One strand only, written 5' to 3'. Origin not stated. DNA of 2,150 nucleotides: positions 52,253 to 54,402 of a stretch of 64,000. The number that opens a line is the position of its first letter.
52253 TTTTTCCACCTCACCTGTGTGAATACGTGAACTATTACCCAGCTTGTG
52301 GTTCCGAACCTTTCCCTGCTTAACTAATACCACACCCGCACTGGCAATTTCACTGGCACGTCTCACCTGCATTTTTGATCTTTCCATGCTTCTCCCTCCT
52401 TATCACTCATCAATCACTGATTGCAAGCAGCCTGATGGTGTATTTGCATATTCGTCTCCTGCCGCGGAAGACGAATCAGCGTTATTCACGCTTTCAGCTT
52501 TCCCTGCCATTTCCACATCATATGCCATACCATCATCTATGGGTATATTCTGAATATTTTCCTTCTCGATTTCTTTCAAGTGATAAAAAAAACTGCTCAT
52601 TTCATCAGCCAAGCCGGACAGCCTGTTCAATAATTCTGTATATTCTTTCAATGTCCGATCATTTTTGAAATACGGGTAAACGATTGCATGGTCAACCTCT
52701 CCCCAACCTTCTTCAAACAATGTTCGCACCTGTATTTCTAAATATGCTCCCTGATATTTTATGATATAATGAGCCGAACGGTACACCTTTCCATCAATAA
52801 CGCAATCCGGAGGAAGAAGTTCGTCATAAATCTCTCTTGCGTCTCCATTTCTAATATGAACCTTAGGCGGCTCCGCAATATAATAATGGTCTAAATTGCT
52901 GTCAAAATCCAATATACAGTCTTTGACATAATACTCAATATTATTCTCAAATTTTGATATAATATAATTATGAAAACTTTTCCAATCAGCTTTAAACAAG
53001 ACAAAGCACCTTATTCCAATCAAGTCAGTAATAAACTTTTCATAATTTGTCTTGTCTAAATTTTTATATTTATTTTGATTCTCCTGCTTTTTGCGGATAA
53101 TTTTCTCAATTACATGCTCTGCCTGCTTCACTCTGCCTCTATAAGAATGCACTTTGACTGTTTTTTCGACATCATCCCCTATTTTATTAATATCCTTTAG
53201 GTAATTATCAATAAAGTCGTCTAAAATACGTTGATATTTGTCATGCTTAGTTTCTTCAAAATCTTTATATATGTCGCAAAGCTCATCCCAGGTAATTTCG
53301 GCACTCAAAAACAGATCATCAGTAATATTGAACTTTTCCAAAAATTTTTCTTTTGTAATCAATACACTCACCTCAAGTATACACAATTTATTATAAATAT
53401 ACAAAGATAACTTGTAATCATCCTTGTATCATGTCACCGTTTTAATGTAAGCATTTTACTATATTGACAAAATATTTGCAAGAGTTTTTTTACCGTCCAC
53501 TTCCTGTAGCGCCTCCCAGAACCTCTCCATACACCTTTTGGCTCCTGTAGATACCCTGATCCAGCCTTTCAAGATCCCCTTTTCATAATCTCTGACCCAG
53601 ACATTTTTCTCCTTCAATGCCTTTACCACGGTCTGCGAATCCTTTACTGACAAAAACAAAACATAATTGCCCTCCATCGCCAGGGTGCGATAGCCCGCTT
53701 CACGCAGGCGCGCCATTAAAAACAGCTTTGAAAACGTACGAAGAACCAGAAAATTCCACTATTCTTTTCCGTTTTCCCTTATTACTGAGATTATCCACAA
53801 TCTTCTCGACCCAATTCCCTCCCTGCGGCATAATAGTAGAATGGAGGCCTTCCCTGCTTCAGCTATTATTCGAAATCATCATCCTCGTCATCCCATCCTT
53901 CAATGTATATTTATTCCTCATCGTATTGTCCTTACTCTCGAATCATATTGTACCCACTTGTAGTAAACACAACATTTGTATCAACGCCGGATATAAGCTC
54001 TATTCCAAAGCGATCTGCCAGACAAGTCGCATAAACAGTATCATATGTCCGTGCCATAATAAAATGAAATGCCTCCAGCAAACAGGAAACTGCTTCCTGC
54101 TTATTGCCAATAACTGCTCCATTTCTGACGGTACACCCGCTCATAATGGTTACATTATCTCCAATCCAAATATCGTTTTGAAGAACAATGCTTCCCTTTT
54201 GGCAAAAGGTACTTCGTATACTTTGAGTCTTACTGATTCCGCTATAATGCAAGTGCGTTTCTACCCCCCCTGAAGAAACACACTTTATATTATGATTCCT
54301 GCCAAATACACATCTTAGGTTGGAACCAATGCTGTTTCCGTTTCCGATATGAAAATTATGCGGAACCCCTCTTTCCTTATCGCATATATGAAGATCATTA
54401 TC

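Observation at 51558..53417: Three-gene RelA/SpoT-synthetase (toxSAS-like) cassette on an AT-rich insert: candidate new tripartite toxin-antitoxin / anti-phage module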

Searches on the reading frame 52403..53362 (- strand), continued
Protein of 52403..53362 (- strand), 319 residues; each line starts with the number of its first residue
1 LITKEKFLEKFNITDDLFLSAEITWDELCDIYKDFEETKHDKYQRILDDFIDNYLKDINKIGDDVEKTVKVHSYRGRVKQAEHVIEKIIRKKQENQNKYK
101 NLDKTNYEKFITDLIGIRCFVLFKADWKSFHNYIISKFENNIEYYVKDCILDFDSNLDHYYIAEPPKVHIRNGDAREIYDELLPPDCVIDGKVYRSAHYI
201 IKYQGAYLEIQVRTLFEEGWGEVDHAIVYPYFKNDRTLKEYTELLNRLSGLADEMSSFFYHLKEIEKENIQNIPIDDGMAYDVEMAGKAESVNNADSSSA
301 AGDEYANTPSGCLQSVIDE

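Call 94: find_related_loci(query=A1, collection=viral_contigs, flank=6000)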
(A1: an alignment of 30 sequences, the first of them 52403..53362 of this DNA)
Query A1 (319 aa) in viral_contigs; peptide patterns used: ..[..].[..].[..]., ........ (x = any residue, [..] = any of these).
67 stretches matched a pattern; 36 encode a relative of the query (tblastn E <= 1e-3); 36 distinct loci.
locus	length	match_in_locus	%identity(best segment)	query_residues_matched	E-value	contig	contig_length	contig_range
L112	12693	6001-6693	38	5-264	7e-44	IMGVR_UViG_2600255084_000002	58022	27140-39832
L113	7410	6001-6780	34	7-304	7e-44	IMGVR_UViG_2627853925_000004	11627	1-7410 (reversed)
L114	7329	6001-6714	35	2-264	3e-41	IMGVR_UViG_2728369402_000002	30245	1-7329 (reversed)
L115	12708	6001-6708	36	1-262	2e-41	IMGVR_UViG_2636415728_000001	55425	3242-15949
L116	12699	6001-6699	36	2-262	2e-40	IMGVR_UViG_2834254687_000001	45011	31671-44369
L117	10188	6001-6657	37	41-269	1e-39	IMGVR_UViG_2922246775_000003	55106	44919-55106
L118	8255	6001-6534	41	67-262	7e-40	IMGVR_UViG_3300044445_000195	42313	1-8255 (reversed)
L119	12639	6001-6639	38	45-265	8e-40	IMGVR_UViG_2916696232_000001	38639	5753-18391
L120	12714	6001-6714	34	7-269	2e-39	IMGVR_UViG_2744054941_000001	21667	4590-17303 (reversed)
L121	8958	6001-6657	36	41-269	1e-39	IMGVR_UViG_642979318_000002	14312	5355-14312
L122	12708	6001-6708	34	7-269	2e-39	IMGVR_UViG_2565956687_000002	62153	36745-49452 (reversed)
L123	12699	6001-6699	34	4-262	6e-39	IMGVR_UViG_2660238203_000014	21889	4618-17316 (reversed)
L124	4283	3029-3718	37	7-262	7e-39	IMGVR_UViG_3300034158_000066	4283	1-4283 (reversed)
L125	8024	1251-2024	33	2-280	8e-39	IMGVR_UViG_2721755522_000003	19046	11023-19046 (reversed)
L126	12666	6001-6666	34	13-267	4e-38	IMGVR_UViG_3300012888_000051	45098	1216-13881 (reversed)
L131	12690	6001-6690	33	7-262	3e-37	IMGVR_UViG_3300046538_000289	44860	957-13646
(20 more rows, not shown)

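Call 98: search_solved_structures(query=L131:5977-7029:+, max_evalue=10)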
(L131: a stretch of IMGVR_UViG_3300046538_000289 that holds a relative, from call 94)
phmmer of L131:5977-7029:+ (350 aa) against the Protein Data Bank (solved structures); distinct sequences matched with E-value up to 10: 10.
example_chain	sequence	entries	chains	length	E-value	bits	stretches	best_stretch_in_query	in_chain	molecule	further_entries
6ewz_A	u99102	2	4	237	4.2e-07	32.7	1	34-219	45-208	GTP pyrophosphokinase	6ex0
6fgj_A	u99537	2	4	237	4.8e-07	32.5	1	34-219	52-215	GTP pyrophosphokinase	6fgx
6fgk_A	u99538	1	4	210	5.6e-06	29.1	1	85-229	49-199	GTP pyrophosphokinase YwaC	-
2be3_A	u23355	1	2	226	0.005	19.3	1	161-241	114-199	GTP pyrophosphokinase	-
3l9d_A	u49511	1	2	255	0.0076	18.8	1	140-236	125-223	Putative GTP pyrophosphokinase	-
5ded_D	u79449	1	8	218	0.011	18.3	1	163-238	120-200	GTP pyrophosphokinase YjbM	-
5f2v_V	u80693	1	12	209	0.011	18.3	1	163-238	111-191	GTP pyrophosphokinase YjbM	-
5dec_A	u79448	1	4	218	0.012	18.1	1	163-238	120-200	GTP pyrophosphokinase YjbM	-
5oi7_A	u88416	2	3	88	0.46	12.9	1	211-282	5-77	Centrosomal protein of 85 kDa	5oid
7qxv_A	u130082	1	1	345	1.5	11.2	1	20-81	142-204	Hemin transport protein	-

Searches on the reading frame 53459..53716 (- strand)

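Call 4: search_protein_families(library=pfam, proteins=[window:53459-53716:-], max_evalue=1)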
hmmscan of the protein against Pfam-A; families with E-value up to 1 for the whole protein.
window:53459-53716:- (85 aa): 2 families
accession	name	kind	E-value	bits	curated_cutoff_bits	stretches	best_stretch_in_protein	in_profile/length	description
PF00155.27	Aminotran_1_2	-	0.0066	16.1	19.7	1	2-67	288-358/361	Aminotransferase class I and II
PF02736.25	Myosin_N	-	0.016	15.4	27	1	37-58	4-25/45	Myosin N-terminal SH3-like domain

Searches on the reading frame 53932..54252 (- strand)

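Call 4: search_protein_families(library=pfam, proteins=[window:53932-54252:-], max_evalue=1)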
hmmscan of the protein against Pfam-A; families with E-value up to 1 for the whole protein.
window:53932-54252:- (106 aa): 2 families
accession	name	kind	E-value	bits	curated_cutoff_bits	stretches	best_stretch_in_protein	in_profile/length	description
PF00132.30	Hexapep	-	1.2e-05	25.2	27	1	28-50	2-24/36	Bacterial transferase hexapeptide (six repeats)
PF25084.1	LbH_EIF2B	-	0.054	13.9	54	1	25-50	53-95/105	EIF2B subunit epsilon LbH domain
